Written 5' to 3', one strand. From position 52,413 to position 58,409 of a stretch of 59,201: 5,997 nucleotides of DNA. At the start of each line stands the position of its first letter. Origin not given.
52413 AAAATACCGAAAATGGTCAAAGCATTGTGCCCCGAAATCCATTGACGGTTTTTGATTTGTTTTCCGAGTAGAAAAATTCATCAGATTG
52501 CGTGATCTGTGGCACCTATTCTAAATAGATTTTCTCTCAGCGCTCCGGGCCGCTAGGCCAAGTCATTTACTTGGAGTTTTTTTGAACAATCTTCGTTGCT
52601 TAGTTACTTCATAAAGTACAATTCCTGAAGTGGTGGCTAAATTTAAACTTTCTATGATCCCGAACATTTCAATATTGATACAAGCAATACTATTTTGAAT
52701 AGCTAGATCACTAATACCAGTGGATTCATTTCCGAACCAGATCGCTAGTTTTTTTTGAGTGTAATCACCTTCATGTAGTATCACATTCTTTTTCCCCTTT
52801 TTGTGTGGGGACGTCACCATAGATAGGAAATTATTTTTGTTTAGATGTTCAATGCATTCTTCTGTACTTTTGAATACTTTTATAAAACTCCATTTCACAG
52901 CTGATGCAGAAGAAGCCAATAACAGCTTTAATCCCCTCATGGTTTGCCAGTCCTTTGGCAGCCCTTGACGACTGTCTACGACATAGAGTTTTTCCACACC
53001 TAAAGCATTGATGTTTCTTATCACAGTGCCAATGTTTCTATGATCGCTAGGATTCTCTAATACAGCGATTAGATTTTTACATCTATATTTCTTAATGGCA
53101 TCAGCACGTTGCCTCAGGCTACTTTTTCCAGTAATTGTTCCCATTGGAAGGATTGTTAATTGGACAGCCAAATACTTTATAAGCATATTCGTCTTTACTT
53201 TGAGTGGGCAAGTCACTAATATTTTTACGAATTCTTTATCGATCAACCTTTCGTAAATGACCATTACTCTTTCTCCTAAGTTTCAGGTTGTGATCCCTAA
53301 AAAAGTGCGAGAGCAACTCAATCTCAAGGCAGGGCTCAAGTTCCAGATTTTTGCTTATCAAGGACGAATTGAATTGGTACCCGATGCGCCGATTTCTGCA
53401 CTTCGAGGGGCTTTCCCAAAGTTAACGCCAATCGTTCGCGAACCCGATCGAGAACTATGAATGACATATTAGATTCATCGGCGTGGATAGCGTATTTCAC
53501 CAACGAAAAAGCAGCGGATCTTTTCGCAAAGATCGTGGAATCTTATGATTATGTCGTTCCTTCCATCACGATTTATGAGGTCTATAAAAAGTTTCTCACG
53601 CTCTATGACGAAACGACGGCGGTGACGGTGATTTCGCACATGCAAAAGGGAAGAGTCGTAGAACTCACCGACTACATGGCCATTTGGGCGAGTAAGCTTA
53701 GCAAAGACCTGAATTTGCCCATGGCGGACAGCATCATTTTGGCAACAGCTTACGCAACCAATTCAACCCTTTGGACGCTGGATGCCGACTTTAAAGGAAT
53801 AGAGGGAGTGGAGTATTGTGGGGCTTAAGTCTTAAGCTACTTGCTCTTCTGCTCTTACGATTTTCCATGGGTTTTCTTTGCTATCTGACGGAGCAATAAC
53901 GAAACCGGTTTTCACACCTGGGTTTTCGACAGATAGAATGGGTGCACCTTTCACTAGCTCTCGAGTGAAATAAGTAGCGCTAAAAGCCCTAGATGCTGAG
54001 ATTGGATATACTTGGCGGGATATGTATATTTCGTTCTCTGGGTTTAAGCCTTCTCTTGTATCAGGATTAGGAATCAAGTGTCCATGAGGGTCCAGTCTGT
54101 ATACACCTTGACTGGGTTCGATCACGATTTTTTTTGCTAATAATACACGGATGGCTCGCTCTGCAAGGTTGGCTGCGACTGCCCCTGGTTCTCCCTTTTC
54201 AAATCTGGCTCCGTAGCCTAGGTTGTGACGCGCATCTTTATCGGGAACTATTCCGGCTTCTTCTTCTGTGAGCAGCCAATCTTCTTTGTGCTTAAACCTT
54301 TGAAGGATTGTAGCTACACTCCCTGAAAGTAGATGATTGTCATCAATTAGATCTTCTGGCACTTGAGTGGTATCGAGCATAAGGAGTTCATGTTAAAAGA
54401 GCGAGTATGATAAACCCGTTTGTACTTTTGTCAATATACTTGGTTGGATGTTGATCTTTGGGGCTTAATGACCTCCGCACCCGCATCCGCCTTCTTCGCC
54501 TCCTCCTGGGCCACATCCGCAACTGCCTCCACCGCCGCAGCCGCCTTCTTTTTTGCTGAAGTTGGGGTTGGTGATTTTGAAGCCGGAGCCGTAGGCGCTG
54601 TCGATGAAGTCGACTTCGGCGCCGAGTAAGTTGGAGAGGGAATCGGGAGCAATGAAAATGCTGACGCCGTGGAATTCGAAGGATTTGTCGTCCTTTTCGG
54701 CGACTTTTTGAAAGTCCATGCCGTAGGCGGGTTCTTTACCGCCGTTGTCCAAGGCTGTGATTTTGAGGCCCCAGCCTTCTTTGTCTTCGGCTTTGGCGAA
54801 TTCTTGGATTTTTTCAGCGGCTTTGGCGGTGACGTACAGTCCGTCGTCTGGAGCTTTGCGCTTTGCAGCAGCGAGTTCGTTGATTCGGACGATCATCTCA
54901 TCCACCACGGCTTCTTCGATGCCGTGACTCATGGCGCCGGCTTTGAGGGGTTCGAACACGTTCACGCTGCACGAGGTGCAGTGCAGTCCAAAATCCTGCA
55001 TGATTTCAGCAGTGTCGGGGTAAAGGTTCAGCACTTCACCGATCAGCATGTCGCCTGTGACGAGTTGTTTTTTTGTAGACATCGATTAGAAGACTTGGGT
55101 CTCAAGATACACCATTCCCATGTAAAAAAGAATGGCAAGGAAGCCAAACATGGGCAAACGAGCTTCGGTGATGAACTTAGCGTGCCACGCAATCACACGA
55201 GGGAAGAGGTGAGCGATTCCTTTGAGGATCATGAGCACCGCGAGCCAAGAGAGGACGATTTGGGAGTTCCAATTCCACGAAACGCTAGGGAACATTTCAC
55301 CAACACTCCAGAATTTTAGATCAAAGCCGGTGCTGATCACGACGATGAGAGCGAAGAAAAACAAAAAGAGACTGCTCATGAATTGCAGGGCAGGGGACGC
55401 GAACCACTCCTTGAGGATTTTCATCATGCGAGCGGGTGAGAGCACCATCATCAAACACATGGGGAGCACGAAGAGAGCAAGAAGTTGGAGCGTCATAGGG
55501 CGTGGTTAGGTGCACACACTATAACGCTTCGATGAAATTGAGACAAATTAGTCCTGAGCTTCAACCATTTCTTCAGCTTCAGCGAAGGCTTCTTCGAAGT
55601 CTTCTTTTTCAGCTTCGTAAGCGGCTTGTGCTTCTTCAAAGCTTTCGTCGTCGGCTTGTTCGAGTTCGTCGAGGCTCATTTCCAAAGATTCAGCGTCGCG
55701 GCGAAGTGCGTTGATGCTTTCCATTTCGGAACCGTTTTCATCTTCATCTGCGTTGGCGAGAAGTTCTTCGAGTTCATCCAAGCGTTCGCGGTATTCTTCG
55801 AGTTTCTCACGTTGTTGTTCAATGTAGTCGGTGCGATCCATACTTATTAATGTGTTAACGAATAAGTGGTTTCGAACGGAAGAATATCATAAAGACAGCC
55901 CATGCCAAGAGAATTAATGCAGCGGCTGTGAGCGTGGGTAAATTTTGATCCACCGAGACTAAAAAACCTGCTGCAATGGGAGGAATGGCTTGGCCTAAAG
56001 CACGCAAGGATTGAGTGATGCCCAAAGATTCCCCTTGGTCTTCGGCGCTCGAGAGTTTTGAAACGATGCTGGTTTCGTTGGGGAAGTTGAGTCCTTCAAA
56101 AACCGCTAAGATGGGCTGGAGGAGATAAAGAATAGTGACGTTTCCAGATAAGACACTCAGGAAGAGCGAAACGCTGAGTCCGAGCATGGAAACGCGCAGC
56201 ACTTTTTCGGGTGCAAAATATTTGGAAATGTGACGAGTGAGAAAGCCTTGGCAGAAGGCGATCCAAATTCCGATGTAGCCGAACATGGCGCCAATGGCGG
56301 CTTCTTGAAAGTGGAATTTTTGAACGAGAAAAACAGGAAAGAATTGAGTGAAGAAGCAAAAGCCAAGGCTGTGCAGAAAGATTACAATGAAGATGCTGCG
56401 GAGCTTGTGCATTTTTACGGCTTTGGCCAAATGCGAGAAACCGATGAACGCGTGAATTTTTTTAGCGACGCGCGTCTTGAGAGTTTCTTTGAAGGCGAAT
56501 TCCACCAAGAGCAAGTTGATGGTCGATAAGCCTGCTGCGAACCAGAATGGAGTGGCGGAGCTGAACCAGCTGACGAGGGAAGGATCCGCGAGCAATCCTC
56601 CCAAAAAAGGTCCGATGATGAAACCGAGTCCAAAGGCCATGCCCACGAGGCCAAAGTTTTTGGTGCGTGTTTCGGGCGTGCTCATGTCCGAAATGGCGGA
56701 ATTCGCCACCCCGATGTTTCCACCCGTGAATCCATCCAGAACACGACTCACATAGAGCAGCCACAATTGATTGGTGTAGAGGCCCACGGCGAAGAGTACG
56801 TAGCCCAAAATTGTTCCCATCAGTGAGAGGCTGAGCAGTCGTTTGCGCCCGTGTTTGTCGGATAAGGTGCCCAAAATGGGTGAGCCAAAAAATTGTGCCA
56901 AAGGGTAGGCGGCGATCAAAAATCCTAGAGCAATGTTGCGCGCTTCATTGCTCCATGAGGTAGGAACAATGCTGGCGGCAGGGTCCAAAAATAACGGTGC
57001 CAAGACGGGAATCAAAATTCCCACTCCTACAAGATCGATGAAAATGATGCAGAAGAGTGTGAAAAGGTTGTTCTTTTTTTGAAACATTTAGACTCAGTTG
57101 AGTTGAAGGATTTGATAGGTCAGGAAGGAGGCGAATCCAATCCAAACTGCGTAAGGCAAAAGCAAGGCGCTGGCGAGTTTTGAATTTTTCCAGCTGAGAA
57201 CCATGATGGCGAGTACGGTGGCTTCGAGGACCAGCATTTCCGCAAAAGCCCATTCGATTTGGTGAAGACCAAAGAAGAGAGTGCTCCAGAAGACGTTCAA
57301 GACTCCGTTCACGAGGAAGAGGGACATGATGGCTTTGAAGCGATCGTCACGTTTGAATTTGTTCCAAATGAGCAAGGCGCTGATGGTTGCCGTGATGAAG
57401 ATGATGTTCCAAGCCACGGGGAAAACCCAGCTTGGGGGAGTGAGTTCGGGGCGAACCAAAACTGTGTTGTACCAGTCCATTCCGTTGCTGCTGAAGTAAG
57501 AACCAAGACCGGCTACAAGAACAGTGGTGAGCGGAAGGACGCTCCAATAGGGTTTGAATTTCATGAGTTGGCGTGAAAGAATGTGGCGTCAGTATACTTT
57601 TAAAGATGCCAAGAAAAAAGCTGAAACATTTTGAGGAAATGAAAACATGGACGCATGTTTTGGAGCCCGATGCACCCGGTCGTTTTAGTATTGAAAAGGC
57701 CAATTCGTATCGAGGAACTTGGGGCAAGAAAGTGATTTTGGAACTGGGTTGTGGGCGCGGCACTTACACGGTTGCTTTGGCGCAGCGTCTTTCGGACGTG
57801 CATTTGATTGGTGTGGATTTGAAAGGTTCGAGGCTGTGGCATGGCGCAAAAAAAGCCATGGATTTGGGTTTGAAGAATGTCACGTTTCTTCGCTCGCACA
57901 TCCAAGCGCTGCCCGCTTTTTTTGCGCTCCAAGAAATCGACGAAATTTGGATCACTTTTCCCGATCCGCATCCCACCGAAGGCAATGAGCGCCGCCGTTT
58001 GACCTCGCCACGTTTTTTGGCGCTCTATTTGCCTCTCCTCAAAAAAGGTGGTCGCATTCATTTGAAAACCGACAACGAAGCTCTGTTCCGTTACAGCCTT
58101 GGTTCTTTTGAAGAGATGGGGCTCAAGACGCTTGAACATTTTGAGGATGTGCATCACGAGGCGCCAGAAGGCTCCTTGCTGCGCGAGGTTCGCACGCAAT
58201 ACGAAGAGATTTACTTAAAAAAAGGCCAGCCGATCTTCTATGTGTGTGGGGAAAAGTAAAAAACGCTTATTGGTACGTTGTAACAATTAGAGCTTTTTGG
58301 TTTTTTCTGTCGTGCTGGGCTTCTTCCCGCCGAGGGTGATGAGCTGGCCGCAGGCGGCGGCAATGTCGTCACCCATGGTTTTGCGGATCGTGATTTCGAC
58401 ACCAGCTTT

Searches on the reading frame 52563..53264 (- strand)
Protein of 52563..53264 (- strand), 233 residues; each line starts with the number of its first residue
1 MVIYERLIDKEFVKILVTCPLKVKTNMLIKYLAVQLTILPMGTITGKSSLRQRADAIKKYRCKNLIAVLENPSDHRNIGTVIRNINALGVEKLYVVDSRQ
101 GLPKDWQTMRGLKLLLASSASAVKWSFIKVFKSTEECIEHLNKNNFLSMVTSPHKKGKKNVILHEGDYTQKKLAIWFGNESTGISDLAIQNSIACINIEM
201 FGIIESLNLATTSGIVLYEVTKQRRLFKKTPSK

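Call 93: search_protein_families(library=pfam, proteins=[window:52563-53264:-], max_evalue=0.001)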
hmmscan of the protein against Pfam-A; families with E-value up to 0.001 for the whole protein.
window:52563-53264:- (233 aa): 1 family
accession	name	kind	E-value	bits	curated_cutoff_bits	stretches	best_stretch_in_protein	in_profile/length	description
PF00588.24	SpoU_methylase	-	9.6e-27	94.3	29.7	1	65-218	2-142/142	SpoU rRNA Methylase family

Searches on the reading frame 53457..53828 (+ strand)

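Call 94: search_protein_families(library=pfam, proteins=[window:53457-53828:+], max_evalue=0.001)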
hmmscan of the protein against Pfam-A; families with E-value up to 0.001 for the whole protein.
window:53457-53828:+ (123 aa): 1 family
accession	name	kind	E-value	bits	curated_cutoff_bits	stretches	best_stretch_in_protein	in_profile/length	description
PF01850.27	PIN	-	7.9e-16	59.2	23.6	1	4-115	2-117/120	PIN domain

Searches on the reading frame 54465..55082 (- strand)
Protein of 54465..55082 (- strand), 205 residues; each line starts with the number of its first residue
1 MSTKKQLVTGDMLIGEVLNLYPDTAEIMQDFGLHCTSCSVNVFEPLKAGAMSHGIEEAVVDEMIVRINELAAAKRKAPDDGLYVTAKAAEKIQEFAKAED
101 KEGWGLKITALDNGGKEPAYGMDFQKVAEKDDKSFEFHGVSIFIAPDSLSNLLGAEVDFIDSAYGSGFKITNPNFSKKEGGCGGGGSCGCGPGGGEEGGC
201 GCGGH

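Call 93: search_protein_families(library=pfam, proteins=[window:54465-55082:-], max_evalue=0.001)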
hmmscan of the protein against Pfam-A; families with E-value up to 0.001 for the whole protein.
window:54465-55082:- (205 aa): 2 families
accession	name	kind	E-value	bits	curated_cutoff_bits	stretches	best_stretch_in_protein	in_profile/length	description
PF08984.16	DUF1858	-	7.5e-12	45.6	32.2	1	9-56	2-54/59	Domain of unknown function (DUF1858)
PF01521.26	Fe-S_biosyn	-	1.5e-09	38.4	26.3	1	82-176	3-103/110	Iron-sulphur cluster biosynthesis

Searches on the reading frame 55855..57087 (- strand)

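Call 7: search_protein_families(library=pfam, proteins=[window:55855-57087:-], max_evalue=0.001)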
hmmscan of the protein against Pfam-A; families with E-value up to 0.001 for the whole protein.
window:55855-57087:- (410 aa): 3 families
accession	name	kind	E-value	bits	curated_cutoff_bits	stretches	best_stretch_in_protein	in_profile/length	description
PF07690.21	MFS_1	-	4.9e-47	161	33.4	2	11-289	1-264/347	Major Facilitator Superfamily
PF00083.30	Sugar_tr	-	3.6e-10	39.7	22.3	1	46-169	40-164/452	Sugar (and other) transporter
PF06779.20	MFS_4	-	3.3e-09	37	26.3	1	59-398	34-362/364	Uncharacterised MFS-type transporter YbfB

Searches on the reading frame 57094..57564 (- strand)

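Call 94: search_protein_families(library=pfam, proteins=[window:57094-57564:-], max_evalue=0.001)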
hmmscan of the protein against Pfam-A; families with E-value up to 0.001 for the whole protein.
window:57094-57564:- (156 aa): 1 family
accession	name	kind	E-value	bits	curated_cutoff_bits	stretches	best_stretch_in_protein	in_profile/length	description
PF03073.20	TspO_MBR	-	2.9e-37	128.1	24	1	14-152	5-143/145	TspO/MBR family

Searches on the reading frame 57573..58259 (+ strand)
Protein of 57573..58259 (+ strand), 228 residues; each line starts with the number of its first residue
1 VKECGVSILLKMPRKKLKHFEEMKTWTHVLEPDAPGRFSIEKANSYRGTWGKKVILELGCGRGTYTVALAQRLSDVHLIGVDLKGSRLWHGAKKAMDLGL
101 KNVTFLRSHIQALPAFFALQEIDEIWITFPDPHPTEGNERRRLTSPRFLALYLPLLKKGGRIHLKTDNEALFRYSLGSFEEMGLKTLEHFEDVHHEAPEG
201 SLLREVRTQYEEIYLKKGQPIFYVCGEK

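Call 94: search_protein_families(library=pfam, proteins=[window:57573-58259:+], max_evalue=0.001)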
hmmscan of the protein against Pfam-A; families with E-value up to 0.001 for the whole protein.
window:57573-58259:+ (228 aa): 7 families
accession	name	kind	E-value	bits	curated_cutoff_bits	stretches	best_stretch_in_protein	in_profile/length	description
PF02390.23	Methyltransf_4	-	4.1e-30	105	24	1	53-222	3-171/173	Putative methyltransferase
PF13847.12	Methyltransf_31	-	9.2e-11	42.1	27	1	53-125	5-78/145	Methyltransferase domain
PF13649.12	Methyltransf_25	-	5e-10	40.4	27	1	55-130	1-73/97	Methyltransferase domain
PF24675.1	NpmA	-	8.8e-09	35.4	60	1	52-130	24-105/214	16S rRNA (adenine(1408)-N(1))-methyltransferase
PF08242.18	Methyltransf_12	-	2e-05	25.7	30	1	56-112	1-57/98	Methyltransferase domain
PF01209.24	Ubie_methyltran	-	4.3e-05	23.4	20.1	1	52-115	48-112/233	ubiE/COQ5 methyltransferase family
PF08241.18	Methyltransf_11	-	0.00098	20.2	21.2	0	56-125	1-64/95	Methyltransferase domain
